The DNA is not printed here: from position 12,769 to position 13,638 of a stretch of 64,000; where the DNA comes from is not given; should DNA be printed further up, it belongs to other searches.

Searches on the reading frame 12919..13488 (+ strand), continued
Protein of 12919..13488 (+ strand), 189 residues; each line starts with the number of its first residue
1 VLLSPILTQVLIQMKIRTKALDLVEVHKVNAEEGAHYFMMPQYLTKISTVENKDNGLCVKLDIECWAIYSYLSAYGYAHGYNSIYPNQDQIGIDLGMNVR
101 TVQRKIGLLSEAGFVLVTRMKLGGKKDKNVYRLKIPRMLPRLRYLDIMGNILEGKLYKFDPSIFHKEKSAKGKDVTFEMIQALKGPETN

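Call 103: predict_structure(alignment_id=A5)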
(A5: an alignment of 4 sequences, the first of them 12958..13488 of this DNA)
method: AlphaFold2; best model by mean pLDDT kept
length: 176 residues; sequences in the alignment: 4
mean_pLDDT: 46.6   pTM: 0.47
mean pLDDT of the five models: 46.6, 44.0, 33.2, 30.7, 28.9
residues with pLDDT >= 90: 0; 70-90: 25; 50-70: 41; < 50: 110
segments of 3 or more residues with pLDDT < 50: 1-29, 66-71, 102-176
pLDDT, mean of each block of 10 residues (from residue 1): 33 40 44 59 65 71 47 63 77 73 39 32 28 29 31 38 30 34
secondary structure, 60 per line:
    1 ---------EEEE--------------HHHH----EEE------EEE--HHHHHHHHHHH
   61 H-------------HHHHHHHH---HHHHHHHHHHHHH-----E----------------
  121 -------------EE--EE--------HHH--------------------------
elements in order: E10-13 H28-31 E36-38 E45-47 H50-61 H75-82 H86-98
